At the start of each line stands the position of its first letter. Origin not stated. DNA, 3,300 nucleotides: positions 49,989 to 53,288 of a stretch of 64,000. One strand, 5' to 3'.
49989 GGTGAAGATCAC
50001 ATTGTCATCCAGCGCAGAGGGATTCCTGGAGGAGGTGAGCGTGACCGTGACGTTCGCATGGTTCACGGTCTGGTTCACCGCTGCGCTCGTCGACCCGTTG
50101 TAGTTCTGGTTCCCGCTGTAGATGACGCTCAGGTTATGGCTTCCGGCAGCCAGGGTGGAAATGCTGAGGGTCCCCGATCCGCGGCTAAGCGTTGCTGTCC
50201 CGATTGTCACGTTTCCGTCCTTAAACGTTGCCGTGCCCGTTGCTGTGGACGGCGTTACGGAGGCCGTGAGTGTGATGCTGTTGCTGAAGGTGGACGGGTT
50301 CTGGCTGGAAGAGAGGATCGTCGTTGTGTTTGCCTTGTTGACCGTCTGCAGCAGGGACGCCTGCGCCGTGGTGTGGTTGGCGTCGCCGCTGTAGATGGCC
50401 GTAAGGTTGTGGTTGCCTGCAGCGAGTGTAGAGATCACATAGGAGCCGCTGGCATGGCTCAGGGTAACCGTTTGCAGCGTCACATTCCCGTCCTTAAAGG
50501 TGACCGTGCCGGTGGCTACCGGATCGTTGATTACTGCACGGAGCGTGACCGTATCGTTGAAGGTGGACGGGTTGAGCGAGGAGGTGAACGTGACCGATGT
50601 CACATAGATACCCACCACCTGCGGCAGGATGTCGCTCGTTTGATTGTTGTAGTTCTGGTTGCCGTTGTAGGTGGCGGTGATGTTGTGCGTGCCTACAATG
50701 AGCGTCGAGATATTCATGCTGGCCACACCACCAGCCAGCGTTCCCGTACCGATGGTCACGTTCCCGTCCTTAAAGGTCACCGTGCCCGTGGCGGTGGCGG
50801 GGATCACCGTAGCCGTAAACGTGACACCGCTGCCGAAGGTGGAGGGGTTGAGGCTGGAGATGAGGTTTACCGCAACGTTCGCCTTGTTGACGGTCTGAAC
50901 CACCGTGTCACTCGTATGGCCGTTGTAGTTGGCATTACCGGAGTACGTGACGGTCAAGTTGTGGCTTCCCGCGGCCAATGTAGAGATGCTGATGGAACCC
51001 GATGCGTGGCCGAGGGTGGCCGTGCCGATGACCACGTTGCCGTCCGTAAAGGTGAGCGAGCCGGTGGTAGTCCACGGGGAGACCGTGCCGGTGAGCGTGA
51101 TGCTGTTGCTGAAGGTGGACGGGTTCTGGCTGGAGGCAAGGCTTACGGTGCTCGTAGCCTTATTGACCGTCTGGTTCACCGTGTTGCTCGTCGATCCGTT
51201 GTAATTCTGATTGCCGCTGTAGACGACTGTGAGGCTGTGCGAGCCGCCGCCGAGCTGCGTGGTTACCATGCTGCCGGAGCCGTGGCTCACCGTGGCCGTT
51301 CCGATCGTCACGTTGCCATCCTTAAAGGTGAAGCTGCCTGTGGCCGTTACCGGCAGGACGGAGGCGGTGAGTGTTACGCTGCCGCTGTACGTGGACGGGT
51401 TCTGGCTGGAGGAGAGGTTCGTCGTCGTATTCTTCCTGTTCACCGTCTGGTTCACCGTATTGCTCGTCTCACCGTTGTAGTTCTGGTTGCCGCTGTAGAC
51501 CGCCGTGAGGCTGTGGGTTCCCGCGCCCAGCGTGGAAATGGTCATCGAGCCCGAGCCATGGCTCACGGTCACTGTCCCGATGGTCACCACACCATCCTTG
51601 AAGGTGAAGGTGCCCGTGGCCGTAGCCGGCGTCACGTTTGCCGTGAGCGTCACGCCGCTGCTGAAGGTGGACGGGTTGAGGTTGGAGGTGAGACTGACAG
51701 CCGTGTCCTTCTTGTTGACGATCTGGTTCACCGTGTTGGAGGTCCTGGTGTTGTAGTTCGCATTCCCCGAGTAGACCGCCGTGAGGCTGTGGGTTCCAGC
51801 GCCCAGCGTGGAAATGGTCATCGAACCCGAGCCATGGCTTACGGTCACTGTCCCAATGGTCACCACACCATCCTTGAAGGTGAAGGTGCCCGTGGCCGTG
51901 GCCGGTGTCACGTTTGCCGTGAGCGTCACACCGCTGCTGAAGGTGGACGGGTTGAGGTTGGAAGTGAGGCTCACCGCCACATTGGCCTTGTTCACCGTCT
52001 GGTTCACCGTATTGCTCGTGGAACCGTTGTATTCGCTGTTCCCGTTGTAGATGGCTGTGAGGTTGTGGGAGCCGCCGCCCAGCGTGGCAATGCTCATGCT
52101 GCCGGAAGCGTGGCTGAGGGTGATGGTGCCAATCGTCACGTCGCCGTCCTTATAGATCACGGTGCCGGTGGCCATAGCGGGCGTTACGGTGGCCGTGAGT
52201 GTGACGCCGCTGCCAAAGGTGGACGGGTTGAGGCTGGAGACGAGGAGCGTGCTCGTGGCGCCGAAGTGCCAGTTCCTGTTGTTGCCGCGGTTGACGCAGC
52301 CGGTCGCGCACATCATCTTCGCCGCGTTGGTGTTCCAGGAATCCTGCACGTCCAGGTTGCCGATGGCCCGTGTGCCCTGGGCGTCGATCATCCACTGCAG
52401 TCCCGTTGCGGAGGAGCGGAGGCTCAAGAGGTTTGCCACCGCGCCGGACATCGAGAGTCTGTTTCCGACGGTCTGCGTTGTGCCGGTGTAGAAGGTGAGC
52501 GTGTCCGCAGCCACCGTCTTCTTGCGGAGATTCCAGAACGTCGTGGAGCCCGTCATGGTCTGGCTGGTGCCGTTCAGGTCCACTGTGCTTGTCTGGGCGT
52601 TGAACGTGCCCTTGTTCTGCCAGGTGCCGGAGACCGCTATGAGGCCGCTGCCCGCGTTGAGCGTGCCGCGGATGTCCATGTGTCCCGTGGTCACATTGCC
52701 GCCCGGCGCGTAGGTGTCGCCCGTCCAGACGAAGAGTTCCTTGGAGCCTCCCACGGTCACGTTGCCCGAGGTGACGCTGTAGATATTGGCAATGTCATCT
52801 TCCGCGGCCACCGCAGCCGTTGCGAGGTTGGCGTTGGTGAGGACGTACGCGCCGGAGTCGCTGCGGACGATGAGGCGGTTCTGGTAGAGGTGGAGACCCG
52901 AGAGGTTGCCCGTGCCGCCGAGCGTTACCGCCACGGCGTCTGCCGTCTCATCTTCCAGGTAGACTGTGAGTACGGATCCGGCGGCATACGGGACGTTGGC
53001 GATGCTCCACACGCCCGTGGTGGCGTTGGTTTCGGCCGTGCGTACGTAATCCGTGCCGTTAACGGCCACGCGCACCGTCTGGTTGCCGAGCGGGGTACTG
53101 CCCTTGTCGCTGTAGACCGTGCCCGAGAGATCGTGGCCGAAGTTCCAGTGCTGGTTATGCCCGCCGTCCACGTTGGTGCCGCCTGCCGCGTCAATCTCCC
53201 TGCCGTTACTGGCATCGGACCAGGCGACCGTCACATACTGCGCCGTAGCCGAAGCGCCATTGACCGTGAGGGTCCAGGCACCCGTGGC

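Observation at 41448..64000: One uninterrupted ORF of more than 7,516 codons fills the last 22.5 kb and is still open at the window edge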

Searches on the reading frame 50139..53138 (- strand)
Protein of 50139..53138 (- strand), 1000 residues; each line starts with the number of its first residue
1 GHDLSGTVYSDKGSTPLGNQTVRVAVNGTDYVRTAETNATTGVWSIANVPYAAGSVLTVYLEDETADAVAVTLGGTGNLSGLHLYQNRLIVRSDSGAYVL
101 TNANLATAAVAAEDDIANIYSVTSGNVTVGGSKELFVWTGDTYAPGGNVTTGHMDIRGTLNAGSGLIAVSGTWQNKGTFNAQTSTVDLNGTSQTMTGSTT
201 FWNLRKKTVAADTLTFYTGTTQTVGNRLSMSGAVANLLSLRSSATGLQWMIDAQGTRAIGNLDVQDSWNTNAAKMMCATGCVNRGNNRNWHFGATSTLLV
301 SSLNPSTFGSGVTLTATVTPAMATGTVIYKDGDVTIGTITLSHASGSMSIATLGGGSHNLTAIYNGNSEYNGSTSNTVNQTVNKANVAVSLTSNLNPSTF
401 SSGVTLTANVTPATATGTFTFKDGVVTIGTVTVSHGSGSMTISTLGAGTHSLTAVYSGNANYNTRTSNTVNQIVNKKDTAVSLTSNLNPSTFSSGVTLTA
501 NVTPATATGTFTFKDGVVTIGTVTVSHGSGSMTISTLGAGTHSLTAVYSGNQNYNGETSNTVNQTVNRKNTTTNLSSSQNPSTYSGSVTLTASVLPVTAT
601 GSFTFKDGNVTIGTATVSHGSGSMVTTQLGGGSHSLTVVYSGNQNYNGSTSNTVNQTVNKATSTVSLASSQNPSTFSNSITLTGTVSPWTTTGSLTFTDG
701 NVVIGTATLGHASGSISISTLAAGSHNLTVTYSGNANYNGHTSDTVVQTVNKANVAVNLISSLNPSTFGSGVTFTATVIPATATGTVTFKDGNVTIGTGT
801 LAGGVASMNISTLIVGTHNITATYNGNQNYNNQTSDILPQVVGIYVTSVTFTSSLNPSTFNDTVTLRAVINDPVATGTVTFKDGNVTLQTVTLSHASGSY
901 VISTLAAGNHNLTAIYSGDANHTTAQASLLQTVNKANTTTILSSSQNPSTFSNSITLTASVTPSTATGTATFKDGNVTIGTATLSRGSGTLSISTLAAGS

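Call 6: search_protein_families(library=pfam, proteins=[window:50139-53138:-], max_evalue=0.01)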
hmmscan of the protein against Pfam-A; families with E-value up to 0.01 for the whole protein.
window:50139-53138:- (1000 aa): 4 families
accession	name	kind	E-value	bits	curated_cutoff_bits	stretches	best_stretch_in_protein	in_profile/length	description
PF16640.11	Big_3_5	-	8.1e-119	388.9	35.5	8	761-838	3-83/88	Bacterial Ig-like domain (group 3)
PF17957.7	Big_7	-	6e-13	49.7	24.1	2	848-914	2-70/70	Bacterial Ig domain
PF14173.11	ComGG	-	0.00015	22.5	25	0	875-895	40-60/95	ComG operon protein 7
PF08308.17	PEGA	-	0.0022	18.3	20.8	0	526-570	21-65/71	PEGA domain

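Call 31: search_protein_families(library=ncbifam, proteins=[window:50139-53138:-], max_evalue=0.01)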
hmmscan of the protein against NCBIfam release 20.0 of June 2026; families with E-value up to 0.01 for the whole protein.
window:50139-53138:- (1000 aa): 0 families

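Call 94: search_protein_families(library=phrogs, proteins=[window:50139-53138:-], max_evalue=0.001)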
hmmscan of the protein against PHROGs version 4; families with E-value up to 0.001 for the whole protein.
window:50139-53138:- (1000 aa): 1 family
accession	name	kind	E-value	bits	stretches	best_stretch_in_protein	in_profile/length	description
phrog_33716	-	unknown function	1.5e-38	134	3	293-573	363-650/668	-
